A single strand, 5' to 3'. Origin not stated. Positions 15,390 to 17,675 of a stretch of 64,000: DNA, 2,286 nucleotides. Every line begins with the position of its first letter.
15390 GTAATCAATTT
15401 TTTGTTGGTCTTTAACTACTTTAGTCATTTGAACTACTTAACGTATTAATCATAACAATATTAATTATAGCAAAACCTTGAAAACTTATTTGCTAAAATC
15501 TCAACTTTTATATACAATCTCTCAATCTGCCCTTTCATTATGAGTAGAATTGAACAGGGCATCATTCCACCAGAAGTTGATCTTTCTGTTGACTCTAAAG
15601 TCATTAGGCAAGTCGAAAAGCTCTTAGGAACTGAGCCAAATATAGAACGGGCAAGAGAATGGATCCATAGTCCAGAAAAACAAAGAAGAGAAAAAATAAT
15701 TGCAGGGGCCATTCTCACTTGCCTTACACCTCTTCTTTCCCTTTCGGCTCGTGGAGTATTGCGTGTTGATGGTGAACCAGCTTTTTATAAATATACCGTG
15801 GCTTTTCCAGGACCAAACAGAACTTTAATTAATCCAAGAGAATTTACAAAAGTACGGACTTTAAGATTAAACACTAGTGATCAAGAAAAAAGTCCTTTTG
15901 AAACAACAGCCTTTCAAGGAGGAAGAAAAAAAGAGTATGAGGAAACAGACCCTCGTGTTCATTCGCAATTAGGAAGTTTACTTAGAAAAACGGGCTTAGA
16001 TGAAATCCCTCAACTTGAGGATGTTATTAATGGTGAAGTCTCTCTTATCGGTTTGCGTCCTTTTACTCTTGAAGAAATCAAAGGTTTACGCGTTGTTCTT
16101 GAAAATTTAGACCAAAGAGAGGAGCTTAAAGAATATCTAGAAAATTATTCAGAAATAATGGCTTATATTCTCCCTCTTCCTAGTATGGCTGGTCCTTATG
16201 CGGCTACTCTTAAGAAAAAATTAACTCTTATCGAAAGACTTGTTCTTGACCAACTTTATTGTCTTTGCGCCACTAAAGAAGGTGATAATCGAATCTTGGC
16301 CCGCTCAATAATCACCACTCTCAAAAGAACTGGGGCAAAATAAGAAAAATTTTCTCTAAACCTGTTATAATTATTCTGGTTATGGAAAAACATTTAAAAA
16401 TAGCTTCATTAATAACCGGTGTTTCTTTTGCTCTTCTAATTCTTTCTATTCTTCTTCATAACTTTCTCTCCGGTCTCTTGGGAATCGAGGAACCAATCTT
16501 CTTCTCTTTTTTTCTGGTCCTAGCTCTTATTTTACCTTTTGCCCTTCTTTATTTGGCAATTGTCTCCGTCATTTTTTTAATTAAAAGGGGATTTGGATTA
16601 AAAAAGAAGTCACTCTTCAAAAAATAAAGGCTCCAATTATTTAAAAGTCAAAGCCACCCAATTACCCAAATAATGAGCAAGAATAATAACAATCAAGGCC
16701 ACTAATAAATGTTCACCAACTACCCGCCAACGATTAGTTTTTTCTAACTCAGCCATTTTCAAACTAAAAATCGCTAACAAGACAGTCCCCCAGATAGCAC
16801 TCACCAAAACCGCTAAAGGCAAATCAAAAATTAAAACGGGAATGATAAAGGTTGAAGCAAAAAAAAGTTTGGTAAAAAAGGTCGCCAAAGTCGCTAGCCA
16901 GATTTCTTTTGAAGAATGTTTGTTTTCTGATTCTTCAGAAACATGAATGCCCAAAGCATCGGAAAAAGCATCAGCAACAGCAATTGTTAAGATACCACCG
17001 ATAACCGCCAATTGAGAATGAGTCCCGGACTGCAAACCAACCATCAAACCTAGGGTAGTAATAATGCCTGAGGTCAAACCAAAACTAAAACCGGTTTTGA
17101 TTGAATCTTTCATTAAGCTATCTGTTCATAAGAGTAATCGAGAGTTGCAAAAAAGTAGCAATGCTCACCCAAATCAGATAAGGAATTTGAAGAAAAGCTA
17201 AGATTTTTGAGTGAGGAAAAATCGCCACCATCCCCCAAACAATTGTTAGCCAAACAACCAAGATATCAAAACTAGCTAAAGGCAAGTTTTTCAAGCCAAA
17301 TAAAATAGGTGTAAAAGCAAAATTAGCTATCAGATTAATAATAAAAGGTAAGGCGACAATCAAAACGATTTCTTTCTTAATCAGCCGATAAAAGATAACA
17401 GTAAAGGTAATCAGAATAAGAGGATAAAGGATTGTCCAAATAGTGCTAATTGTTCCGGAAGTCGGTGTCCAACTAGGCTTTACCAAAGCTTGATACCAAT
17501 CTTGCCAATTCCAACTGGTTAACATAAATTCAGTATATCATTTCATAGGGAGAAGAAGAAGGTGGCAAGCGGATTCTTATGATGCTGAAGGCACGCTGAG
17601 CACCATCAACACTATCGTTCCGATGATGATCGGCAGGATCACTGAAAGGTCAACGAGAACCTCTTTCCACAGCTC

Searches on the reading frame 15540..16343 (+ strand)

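Call 19: search_protein_families(library=pfam, proteins=[window:15540-16343:+], max_evalue=1)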
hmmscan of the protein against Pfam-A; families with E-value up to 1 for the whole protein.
window:15540-16343:+ (267 aa): 2 families
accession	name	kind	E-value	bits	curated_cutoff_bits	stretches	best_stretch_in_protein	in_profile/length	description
PF02397.22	Bac_transf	-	5.4e-17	62.3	27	1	52-261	6-178/179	Bacterial sugar transferase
PF16266.10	DUF4919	-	0.22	11.9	29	1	158-211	73-126/186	Domain of unknown function (DUF4919)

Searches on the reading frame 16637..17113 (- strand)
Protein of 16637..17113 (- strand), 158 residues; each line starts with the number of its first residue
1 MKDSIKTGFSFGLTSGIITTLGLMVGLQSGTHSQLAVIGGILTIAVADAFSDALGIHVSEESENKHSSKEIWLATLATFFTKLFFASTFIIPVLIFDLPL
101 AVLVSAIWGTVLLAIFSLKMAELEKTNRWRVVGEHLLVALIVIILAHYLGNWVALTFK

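Call 19: search_protein_families(library=pfam, proteins=[window:16637-17113:-], max_evalue=1)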
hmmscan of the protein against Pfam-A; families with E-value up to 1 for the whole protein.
window:16637-17113:- (158 aa): 1 family
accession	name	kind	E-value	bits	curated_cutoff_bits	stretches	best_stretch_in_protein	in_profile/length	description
PF01988.24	VIT1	-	1.6e-08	35.1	28.1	2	11-70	6-66/214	VIT family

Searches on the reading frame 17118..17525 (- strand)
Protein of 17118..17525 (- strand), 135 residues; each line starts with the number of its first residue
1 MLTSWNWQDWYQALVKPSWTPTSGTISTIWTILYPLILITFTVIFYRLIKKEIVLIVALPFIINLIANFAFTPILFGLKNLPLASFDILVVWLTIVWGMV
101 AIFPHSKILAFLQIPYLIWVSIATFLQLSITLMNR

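Call 18: find_encoding_contigs(protein=window:17118-17525:-, flank=3000, max_places=10)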
Protein window:17118-17525:- (135 aa): 8 contigs read that carry it; 1 place shown.
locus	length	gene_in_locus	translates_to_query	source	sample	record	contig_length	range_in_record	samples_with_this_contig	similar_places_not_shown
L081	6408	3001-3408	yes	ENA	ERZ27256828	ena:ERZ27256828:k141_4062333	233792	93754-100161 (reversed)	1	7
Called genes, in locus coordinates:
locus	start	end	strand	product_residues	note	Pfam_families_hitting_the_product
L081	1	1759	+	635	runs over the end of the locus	PF00012:HSP70, PF01869:BcrAD_BadFG (faint), PF06723:MreB_Mbl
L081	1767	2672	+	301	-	PF00226:DnaJ, PF01556:DnaJ_C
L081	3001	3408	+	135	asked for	PF03073:TspO_MBR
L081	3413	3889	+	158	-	PF01988:VIT1 (weak)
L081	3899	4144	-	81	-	-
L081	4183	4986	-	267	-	PF02397:Bac_transf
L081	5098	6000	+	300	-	PF12705:PDDEXK_1, PF01930:Cas_Cas4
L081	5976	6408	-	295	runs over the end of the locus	PF00892:EamA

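Call 19: search_protein_families(library=pfam, proteins=[window:17118-17525:-], max_evalue=1)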
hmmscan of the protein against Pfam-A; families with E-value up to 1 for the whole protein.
window:17118-17525:- (135 aa): 1 family
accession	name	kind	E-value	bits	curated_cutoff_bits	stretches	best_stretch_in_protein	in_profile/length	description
PF03073.20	TspO_MBR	-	7.2e-26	91.1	24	1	5-130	18-143/145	TspO/MBR family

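Call 20: find_homologous_proteins(query=window:17118-17525:-, max_evalue=0.00001)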
Query window:17118-17525:- (135 aa): 1115 proteins with E <= 0.00001 among 1129 candidates; the best 120 are listed.
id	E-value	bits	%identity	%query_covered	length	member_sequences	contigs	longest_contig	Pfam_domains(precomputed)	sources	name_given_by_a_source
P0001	6.5e-78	278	100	100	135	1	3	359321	PF03073.21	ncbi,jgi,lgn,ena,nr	ncbi:MAG TPA: TspO/MBR family protein [Patescibacteria group bacterium]|nr:TspO/MBR family protein [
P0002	3.5e-60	220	78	100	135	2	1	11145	PF03073.21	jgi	-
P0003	1.6e-58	215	74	100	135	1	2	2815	PF03073.21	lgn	-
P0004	1.6e-58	215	73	100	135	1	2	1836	PF03073.21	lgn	-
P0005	3.5e-58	214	73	100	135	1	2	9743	PF03073.21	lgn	-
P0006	3.9e-58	214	75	100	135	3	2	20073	PF03073.21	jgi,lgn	-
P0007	4.3e-58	213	73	100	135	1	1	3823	PF03073.21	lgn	-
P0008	3.1e-57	211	73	100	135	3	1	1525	PF03073.21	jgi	-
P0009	3.4e-57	211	77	96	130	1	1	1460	PF03073.21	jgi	-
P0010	1.1e-56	209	74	100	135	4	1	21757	PF03073.21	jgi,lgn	-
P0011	1.5e-56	208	71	100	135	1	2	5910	PF03073.21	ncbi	-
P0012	2.4e-56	208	73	100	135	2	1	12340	PF03073.21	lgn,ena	-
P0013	2.4e-56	208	73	100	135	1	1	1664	PF03073.21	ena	-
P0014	2.6e-56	208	73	100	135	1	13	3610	PF03073.21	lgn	-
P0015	2.2e-53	198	79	89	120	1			PF03073.21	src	-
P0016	2.7e-53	198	70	99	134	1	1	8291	PF03073.21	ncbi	-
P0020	3.9e-51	191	68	99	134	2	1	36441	PF03073.21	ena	-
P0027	6.7e-48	180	65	100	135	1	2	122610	PF03073.21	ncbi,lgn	-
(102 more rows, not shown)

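Call 21: find_encoding_contigs(protein=P0002, flank=3000, max_places=3)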
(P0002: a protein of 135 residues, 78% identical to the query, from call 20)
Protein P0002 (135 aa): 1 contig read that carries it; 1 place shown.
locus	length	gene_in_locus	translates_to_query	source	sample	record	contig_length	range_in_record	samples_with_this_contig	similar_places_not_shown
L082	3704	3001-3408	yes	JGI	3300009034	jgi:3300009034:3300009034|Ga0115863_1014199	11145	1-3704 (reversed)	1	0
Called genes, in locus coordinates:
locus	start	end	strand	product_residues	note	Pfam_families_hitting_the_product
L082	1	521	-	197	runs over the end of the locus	PF06114:Peptidase_M78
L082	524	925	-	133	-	-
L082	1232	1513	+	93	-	-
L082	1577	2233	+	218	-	PF13529:Peptidase_C39_2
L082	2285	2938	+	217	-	PF01551:Peptidase_M23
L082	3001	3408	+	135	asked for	PF03073:TspO_MBR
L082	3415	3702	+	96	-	?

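Call 22: find_encoding_contigs(protein=P0006, flank=3000, max_places=3)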
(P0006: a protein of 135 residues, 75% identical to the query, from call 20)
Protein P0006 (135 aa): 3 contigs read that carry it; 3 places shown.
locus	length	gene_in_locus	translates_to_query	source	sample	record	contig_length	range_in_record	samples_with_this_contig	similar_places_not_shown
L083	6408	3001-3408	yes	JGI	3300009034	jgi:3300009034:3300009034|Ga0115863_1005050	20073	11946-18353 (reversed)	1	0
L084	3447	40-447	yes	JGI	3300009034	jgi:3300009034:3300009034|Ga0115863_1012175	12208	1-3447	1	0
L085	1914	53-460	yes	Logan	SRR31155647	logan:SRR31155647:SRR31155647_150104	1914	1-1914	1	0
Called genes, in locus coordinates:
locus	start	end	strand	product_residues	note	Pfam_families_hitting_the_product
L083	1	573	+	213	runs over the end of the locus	-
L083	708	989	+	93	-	-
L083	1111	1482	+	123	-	PF12766:Pyridox_oxase_2 (faint), PF01243:PNPOx_N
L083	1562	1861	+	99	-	-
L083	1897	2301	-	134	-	-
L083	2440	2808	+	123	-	-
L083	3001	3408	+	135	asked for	PF03073:TspO_MBR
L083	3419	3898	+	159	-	PF01988:VIT1 (weak)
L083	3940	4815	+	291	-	PF12705:PDDEXK_1, PF01930:Cas_Cas4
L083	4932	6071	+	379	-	-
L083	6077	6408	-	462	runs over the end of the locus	PF01743:PolyA_pol, PF12627:PolyA_pol_RNAbd, PF01966:HD (weak), PF13735:tRNA_NucTran2_2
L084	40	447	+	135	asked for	PF03073:TspO_MBR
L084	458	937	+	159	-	PF01988:VIT1 (weak)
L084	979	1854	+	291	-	PF12705:PDDEXK_1, PF01930:Cas_Cas4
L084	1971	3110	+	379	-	-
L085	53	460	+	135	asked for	PF03073:TspO_MBR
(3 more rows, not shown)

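Call 23: find_encoding_contigs(protein=P0010, flank=3000, max_places=3)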
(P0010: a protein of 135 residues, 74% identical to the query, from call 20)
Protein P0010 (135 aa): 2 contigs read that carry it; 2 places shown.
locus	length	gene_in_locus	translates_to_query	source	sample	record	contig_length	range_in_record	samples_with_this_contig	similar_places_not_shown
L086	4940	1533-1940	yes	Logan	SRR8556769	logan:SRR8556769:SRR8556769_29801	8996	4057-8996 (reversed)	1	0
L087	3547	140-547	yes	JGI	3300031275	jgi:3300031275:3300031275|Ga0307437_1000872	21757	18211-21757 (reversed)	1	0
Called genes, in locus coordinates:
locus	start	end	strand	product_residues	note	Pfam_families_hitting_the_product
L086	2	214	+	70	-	?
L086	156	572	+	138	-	-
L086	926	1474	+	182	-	PF00300:His_Phos_1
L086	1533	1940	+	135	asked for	PF03073:TspO_MBR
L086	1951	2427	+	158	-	PF01988:VIT1 (weak)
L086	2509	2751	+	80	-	PF15919:HicB_lk_antitox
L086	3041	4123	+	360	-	PF00534:Glycos_transf_1, PF13692:Glyco_trans_1_4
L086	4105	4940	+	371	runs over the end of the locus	PF00483:NTP_transferase, PF22640:ManC_GMP_beta-helix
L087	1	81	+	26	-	?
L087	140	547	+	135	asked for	PF03073:TspO_MBR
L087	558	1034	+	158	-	PF01988:VIT1 (weak)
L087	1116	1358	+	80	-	PF15919:HicB_lk_antitox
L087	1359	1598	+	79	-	PF07927:HicA_toxin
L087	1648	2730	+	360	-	PF00534:Glycos_transf_1, PF13692:Glyco_trans_1_4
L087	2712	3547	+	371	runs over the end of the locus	PF00483:NTP_transferase, PF22640:ManC_GMP_beta-helix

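Call 24: find_encoding_contigs(protein=P0012, flank=3000, max_places=3)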
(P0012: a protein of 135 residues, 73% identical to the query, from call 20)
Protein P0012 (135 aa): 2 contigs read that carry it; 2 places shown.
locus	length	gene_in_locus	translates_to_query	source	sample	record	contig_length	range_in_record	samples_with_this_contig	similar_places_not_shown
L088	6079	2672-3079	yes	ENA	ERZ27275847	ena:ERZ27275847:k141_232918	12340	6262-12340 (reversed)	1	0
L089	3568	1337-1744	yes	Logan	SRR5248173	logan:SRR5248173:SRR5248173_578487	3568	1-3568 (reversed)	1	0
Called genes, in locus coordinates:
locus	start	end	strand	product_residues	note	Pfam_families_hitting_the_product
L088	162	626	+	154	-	-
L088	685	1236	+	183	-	-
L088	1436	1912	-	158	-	-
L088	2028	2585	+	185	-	-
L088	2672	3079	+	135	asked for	PF03073:TspO_MBR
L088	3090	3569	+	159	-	PF01988:VIT1 (weak)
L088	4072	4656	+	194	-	-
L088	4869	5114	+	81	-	PF15919:HicB_lk_antitox (weak)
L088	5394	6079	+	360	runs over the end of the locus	PF13439:Glyco_transf_4 (weak), PF00534:Glycos_transf_1, PF13692:Glyco_trans_1_4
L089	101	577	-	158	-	-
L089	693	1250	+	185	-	-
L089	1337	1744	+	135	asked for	PF03073:TspO_MBR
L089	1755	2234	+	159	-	PF01988:VIT1 (weak)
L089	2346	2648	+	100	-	PF18916:Lycopene_cyc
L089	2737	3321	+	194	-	-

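Call 54: find_encoding_contigs(protein=P0020, flank=1500, max_places=2)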
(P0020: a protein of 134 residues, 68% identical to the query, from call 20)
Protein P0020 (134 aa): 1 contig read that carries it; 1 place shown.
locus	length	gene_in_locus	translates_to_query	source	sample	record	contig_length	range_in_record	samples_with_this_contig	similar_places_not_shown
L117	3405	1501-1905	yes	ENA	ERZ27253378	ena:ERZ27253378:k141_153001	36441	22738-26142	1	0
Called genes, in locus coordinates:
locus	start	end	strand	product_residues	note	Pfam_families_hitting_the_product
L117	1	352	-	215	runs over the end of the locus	PF10026:DUF2268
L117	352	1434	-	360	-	PF00154:RecA_N, PF06745:ATPase (faint), PF08423:Rad51, PF27531:MT3502_N (weak), PF21096:RecA_C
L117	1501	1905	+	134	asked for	PF03073:TspO_MBR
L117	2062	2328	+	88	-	PF01541:GIY-YIG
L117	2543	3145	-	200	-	-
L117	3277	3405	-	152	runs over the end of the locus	-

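Call 55: find_encoding_contigs(protein=P0027, flank=1500, max_places=2)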
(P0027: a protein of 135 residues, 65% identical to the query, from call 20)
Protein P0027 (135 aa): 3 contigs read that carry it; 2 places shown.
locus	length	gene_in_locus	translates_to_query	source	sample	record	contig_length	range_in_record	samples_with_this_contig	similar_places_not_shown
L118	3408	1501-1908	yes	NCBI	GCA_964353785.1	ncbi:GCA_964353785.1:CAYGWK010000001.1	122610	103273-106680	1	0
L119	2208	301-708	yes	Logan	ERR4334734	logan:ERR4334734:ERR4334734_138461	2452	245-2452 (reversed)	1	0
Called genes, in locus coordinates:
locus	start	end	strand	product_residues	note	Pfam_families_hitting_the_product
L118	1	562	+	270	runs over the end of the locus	-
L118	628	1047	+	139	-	-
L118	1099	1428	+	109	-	-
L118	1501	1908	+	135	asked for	PF03073:TspO_MBR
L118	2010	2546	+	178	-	-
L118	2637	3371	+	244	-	PF00565:SNase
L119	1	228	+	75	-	?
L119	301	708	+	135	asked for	PF03073:TspO_MBR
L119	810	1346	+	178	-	-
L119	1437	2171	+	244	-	PF00565:SNase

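Call 56: find_encoding_contigs(protein=P0016, flank=1500, max_places=2)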
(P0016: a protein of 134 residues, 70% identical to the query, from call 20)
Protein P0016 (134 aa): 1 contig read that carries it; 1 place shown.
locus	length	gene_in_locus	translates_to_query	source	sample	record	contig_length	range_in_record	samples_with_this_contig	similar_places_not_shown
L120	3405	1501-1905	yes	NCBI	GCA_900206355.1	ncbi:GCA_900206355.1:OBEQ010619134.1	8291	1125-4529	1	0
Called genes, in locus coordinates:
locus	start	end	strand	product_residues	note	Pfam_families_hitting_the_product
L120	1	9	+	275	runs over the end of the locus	PF13847:Methyltransf_31 (faint), PF01555:N6_N4_Mtase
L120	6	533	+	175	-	-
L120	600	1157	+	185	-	PF13391:HNH_2 (weak)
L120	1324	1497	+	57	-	-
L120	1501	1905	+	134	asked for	PF03073:TspO_MBR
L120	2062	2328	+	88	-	PF01541:GIY-YIG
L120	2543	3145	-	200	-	-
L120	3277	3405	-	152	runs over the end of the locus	-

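Call 57: find_encoding_contigs(protein=P0005, flank=1500, max_places=2)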
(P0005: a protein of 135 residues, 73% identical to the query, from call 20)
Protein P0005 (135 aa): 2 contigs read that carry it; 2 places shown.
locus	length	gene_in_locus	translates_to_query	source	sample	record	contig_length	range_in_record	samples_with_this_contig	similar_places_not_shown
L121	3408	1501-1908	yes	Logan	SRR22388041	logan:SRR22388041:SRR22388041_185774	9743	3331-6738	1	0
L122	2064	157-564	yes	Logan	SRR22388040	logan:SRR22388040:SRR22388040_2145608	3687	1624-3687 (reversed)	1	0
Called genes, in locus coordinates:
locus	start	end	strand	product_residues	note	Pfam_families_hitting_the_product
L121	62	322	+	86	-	-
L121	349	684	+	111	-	-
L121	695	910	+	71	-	PF07866:DUF1653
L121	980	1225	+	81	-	PF15919:HicB_lk_antitox (weak)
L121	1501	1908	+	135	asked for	PF03073:TspO_MBR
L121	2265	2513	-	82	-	-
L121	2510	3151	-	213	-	-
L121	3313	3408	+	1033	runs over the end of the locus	?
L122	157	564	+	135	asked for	PF03073:TspO_MBR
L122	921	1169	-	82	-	-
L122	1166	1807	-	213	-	-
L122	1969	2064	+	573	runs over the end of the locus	?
